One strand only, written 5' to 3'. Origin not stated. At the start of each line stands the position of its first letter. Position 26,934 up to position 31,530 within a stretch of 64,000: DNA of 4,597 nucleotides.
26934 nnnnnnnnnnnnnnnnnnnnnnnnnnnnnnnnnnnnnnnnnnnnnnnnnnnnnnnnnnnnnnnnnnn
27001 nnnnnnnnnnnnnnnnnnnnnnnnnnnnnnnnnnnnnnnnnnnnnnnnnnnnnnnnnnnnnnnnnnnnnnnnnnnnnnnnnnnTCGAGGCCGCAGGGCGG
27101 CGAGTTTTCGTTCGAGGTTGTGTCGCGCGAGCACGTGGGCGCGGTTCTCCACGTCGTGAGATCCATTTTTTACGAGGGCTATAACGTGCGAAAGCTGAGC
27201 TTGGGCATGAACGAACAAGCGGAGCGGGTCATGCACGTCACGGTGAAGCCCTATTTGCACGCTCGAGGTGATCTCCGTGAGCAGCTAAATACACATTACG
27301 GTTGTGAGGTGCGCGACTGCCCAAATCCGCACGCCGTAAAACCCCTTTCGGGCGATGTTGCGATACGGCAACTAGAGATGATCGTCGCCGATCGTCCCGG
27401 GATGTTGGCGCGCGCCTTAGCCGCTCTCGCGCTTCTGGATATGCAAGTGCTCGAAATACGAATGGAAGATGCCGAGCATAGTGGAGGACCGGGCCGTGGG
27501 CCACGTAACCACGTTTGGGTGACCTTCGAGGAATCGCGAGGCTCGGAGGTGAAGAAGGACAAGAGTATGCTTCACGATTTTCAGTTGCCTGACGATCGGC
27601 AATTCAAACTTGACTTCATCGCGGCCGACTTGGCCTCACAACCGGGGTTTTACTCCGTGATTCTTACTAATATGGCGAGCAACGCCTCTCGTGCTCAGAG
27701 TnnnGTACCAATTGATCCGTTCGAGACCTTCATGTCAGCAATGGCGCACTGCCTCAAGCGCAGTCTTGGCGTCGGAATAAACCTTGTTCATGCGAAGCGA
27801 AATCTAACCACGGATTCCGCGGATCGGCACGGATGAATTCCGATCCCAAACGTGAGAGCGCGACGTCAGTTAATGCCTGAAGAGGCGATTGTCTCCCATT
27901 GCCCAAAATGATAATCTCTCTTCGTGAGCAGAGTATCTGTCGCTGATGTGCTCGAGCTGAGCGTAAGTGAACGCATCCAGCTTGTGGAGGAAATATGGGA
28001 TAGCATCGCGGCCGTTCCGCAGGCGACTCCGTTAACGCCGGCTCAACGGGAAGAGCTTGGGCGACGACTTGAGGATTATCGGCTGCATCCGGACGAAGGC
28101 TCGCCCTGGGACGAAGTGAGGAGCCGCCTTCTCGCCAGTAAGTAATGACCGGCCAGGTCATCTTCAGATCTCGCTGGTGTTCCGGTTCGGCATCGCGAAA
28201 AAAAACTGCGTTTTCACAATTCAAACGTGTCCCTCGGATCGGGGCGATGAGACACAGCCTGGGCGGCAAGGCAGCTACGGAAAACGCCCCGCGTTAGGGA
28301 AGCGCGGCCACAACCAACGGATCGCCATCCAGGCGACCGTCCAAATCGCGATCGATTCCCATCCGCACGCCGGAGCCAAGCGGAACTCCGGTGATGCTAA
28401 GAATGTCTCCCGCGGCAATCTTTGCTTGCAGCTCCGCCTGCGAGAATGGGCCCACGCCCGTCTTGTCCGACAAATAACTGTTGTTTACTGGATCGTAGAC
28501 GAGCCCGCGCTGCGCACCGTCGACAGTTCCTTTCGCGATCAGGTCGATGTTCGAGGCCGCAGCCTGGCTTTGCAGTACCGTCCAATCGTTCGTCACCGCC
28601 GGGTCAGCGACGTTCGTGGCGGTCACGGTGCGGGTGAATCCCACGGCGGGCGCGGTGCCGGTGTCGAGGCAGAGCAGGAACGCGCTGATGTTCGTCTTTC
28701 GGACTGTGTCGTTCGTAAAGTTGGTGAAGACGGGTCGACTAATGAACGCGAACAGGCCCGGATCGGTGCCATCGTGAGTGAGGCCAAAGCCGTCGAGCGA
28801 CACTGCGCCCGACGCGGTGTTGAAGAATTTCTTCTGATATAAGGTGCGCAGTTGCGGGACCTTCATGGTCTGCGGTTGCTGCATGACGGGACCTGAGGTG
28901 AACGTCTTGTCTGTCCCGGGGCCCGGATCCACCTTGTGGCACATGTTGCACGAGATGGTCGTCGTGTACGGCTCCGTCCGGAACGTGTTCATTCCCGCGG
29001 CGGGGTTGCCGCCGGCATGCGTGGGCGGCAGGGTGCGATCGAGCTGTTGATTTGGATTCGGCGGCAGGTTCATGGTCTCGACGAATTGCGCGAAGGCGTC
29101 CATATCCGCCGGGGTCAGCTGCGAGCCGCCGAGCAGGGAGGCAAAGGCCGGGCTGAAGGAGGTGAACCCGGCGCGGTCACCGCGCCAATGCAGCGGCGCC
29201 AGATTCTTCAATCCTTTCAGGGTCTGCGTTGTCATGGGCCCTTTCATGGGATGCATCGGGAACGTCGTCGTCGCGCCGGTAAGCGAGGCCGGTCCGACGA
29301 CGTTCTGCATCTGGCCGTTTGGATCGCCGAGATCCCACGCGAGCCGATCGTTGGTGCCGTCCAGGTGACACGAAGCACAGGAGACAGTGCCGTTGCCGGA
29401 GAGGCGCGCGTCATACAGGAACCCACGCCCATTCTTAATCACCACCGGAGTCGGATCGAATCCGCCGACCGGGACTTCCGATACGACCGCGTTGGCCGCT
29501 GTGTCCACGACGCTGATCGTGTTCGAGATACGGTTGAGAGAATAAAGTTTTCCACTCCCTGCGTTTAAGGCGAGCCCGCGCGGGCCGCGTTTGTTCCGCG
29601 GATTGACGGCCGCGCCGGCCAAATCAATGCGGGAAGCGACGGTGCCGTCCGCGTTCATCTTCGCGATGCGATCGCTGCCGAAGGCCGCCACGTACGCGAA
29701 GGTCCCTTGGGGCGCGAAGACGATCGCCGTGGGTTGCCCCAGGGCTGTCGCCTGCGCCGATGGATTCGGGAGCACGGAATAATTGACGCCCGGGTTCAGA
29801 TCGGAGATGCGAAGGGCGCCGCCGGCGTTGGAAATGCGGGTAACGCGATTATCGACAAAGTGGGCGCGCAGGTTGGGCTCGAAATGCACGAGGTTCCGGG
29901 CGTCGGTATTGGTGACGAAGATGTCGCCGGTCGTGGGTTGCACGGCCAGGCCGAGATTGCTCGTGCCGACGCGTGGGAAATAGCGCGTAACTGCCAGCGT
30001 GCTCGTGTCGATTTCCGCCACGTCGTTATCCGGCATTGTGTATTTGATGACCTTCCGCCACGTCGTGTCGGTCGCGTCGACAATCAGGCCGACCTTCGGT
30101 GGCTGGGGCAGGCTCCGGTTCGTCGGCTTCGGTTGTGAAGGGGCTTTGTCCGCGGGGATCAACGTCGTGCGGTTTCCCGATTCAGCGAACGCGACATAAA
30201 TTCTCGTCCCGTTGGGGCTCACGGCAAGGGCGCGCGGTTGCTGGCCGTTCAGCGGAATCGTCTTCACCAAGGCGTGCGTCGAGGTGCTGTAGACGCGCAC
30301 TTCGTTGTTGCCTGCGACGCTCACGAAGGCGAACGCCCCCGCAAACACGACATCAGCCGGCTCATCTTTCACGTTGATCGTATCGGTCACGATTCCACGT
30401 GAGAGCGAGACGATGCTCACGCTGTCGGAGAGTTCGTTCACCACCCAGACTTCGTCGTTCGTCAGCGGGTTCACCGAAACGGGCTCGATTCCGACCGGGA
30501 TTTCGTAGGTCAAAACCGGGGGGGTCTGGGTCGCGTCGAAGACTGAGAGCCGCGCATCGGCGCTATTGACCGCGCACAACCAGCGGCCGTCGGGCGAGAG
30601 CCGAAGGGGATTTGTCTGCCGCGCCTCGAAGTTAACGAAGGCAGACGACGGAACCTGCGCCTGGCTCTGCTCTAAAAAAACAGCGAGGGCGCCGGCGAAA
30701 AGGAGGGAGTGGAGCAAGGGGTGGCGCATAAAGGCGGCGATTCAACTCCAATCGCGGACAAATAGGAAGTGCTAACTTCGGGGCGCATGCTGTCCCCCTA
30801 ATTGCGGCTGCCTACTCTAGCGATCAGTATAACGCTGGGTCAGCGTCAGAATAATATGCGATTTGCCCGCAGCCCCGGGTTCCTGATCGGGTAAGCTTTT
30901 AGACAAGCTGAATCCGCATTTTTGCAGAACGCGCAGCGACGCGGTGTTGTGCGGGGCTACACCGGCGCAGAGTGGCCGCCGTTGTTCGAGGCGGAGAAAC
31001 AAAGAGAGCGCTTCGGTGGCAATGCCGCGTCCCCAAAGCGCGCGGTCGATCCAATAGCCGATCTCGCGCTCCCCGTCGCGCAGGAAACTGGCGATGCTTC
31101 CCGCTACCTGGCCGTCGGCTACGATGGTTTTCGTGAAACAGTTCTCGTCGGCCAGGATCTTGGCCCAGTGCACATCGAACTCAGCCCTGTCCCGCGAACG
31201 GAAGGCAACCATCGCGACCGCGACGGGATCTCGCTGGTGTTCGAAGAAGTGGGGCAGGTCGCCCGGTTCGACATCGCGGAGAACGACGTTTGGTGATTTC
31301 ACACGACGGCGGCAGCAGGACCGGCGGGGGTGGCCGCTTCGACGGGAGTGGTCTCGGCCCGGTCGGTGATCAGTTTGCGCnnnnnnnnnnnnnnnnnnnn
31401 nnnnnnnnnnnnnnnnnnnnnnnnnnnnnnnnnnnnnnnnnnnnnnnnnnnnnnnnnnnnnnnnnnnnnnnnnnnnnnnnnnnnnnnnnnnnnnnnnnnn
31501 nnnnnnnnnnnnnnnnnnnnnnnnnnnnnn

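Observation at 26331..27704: Unusual fusion: DUF4062-like (TIR/NDT-like) N-terminal domain with two ACT small-molecule-binding domains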

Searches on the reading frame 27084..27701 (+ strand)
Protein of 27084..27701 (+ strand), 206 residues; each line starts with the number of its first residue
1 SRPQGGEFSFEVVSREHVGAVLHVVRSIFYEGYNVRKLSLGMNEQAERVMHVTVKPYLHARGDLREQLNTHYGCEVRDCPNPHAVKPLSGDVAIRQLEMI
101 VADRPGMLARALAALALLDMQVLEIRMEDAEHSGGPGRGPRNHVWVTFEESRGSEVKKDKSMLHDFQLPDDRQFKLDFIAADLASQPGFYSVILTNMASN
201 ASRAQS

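Call 93: find_homologous_proteins(query=A6, max_evalue=0.001)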
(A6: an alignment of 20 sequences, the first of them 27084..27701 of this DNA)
Query A6 (20 sequences) (206 aa, profile of the alignment): 4 proteins with E <= 0.001 among 8000 candidates.
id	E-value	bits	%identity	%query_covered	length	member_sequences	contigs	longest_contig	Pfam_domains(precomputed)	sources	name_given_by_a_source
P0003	2.3e-51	192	86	100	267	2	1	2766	-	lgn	-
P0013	3.9e-50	188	59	98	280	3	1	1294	PF01842.32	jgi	jgi:hypothetical protein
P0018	4.4e-39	152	52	93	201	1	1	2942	PF01842.32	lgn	-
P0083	2.8e-31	127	58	74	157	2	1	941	-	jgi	jgi:hypothetical protein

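Call 94: search_solved_structures(query=A6, max_evalue=1, show_alignments=2)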
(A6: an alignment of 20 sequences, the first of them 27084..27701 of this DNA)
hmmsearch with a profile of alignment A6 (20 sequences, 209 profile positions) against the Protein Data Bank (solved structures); distinct sequences matched with E-value up to 1: 12.
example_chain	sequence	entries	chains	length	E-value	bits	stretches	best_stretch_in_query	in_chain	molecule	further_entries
6u9h_F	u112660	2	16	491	0.0006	22.6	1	5-124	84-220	Acetolactate synthase small subunit 2, chloroplastic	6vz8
3w7b_A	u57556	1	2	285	0.016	18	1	106-164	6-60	Formyltetrahydrofolate deformylase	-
2fgc_A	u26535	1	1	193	0.021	17.6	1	7-50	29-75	acetolactate synthase, small subunit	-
2nyi_A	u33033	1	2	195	0.026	17.3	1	5-138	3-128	unknown protein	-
6wo1_B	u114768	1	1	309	0.031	17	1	91-140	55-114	Acetohydroxyacid synthase regulatory subunit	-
6u9d_C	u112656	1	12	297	0.051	16.3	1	92-140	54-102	Acetolactate synthase small subunit, mitochondrial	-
6lpi_E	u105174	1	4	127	0.15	14.8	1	5-42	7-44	Acetolactate synthase isozyme 1 small subunit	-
6htq_x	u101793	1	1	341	0.15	14.8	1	7-48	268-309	GTP pyrophosphokinase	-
2lvw_A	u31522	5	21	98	0.15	14.8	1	5-41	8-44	Acetolactate synthase isozyme 1 small subunit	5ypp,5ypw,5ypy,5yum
2lqj_A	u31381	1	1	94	0.17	14.6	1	174-200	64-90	Mg2+ transport protein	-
3mtj_A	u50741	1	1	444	0.76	12.5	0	98-135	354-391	Homoserine dehydrogenase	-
3nrb_A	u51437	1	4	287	0.87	12.3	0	7-55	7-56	Formyltetrahydrofolate deformylase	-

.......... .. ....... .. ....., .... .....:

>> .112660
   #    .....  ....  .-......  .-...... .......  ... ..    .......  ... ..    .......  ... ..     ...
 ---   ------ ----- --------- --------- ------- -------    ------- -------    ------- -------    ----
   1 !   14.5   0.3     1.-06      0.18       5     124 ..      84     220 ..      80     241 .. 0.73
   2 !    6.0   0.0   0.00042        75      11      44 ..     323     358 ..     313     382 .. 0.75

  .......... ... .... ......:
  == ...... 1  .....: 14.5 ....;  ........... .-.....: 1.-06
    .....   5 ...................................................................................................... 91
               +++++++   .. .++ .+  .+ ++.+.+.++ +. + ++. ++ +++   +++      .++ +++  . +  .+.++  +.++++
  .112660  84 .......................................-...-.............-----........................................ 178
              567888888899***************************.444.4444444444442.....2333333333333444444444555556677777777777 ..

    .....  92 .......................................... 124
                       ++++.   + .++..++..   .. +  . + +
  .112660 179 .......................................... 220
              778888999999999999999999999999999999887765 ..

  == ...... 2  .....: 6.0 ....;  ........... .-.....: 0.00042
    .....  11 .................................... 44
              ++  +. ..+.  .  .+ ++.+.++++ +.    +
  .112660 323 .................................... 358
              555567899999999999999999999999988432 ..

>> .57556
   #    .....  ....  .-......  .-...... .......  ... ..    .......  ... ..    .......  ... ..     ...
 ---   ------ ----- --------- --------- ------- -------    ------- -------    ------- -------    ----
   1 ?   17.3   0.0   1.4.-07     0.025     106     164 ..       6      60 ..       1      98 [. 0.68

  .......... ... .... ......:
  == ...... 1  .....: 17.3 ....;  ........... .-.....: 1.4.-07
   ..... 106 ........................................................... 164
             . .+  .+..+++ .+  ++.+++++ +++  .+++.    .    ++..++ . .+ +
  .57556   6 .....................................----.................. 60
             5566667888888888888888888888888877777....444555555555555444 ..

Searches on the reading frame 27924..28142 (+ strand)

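Call 55: search_protein_families(library=pfam, proteins=[window:27924-28142:+], max_evalue=0.001)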
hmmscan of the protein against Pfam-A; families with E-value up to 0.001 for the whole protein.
window:27924-28142:+ (73 aa): 1 family
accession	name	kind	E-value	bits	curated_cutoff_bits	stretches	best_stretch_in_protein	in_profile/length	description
PF09720.15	Unstab_antitox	-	7.4e-19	68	23.3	1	11-65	1-54/54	Putative addiction module component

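Call 66: search_protein_families(library=padloc, proteins=[window:27924-28142:+], max_evalue=0.001)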
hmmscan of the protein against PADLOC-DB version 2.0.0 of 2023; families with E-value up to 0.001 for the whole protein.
window:27924-28142:+ (73 aa): 0 families

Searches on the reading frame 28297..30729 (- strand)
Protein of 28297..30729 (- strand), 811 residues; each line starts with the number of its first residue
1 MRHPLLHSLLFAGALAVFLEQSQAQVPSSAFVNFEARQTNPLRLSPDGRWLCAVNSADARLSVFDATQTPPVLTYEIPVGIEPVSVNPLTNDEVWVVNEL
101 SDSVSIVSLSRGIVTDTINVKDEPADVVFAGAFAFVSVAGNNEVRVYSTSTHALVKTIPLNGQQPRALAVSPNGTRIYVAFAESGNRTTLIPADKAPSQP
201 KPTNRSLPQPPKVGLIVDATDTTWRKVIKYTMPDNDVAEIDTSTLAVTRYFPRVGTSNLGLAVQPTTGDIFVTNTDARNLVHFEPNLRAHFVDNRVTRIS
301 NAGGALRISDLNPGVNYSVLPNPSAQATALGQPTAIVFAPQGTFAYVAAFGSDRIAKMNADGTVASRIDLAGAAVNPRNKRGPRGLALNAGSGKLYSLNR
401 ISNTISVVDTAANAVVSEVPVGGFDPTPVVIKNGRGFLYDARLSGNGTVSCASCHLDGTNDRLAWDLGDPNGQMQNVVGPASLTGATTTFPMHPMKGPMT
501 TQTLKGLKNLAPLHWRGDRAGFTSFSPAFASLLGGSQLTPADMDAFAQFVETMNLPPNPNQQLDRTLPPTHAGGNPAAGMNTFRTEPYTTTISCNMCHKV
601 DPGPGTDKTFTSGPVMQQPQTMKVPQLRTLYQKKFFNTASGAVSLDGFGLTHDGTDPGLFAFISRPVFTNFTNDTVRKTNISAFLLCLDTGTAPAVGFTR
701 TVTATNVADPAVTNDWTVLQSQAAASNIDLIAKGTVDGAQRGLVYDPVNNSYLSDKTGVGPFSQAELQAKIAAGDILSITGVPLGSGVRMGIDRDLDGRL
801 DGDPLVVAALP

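Call 55: search_protein_families(library=pfam, proteins=[window:28297-30729:-], max_evalue=0.001)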
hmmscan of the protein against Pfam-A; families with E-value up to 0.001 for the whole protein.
window:28297-30729:- (811 aa): 4 families
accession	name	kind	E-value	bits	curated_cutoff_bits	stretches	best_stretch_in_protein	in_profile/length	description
PF10282.15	Lactonase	-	1.2e-15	58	21.7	1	91-210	202-337/344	Lactonase, 7-bladed beta-propeller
PF03150.19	CCP_MauG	-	2e-09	38.7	25.6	1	434-469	7-44/149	Di-haem cytochrome c peroxidase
PF25174.1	Beta-prop_THOC3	-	0.00015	21.3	305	1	40-179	50-188/272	THOC3 beta-propeller domain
PF23414.1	Beta-prop_EML_2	-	0.0003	20.7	90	0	134-183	12-60/266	Echinoderm microtubule-associated protein second beta-propeller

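Call 66: search_protein_families(library=padloc, proteins=[window:28297-30729:-], max_evalue=0.001)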
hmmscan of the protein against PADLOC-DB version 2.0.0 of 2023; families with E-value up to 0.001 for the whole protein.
window:28297-30729:- (811 aa): 0 families

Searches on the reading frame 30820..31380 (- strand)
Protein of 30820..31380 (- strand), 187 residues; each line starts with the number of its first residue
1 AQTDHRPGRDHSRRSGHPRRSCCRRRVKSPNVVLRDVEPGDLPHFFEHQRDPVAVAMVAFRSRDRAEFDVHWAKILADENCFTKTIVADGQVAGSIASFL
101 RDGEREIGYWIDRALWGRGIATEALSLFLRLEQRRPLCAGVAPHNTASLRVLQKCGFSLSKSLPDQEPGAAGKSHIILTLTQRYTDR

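Call 55: search_protein_families(library=pfam, proteins=[window:30820-31380:-], max_evalue=0.001)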
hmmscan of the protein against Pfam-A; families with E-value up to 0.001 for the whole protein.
window:30820-31380:- (187 aa): 2 families
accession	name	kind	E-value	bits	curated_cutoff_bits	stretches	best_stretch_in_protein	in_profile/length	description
PF13302.13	Acetyltransf_3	-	1.2e-19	71.9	25.4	1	32-157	2-137/138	Acetyltransferase (GNAT) domain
PF00583.31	Acetyltransf_1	-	5e-09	36.9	20.7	1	66-157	19-116/116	Acetyltransferase (GNAT) family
